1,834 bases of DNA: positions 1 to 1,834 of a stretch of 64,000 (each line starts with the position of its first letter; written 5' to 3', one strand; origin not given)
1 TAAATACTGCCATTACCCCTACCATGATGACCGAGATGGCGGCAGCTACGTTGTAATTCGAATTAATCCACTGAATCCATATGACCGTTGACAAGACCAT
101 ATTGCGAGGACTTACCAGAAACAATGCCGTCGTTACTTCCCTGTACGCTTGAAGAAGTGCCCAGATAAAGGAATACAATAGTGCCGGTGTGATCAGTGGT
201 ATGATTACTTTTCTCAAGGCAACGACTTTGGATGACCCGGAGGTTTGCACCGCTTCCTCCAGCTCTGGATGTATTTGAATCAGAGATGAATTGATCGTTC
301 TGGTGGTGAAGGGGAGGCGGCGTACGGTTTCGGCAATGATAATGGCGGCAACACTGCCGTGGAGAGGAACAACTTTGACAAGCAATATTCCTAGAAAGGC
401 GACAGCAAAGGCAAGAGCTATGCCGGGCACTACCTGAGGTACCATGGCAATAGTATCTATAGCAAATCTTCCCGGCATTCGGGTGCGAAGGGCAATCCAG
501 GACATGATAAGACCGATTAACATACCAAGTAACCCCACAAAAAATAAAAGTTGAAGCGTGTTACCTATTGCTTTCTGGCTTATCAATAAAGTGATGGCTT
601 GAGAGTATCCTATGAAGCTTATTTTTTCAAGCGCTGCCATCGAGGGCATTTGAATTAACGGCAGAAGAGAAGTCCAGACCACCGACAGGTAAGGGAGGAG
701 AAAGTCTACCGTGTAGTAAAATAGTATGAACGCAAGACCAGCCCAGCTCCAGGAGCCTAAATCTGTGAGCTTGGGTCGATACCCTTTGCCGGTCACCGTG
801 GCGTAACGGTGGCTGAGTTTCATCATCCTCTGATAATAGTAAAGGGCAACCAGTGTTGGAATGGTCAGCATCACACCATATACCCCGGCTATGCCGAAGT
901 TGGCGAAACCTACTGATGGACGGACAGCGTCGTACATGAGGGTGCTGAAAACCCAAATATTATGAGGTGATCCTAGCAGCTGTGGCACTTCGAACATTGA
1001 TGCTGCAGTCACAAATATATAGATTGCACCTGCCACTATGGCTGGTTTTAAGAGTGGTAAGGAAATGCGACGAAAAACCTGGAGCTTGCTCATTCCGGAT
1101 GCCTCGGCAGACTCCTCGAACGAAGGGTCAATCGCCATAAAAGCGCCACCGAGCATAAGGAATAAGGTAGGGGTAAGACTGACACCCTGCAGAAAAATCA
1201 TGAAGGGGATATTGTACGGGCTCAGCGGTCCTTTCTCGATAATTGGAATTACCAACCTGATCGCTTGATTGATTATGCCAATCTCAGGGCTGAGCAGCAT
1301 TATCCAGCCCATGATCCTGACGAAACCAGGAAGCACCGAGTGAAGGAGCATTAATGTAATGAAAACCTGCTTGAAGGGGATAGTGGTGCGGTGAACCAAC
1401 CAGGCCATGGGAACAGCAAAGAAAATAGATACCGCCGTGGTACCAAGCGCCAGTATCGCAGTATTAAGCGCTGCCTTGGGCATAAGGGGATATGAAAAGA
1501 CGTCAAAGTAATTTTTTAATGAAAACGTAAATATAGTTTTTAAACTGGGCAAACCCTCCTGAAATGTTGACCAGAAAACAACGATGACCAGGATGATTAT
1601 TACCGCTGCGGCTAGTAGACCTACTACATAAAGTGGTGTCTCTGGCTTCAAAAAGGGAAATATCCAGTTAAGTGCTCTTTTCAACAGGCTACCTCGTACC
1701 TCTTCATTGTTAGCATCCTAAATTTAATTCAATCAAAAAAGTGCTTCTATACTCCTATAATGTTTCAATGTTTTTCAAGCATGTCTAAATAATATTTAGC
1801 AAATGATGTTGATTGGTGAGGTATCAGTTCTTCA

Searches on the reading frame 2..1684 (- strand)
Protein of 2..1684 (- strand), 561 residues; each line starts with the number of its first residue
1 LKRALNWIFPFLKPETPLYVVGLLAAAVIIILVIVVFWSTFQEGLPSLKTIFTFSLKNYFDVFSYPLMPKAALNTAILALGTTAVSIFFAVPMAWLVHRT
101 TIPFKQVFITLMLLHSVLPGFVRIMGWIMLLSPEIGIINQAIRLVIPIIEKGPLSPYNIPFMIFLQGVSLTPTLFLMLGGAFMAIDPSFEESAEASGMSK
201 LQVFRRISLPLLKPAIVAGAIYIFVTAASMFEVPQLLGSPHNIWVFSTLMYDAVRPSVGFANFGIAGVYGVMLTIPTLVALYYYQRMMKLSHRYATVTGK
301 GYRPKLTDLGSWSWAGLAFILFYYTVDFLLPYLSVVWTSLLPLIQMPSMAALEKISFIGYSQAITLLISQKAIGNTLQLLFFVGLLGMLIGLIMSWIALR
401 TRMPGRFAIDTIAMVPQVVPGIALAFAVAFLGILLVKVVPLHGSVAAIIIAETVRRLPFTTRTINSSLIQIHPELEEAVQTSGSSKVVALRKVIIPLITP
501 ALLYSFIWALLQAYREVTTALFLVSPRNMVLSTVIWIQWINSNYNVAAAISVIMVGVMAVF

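Call 14: search_protein_families(library=pfam, proteins=[window:2-1684:-], max_evalue=0.001)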
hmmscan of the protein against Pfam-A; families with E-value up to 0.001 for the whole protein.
window:2-1684:- (561 aa): 1 family
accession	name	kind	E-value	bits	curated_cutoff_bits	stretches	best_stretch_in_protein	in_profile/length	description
PF00528.27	BPD_transp_1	-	2.4e-12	47.4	26.4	2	387-558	1-168/184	Binding-protein-dependent transport system inner membrane component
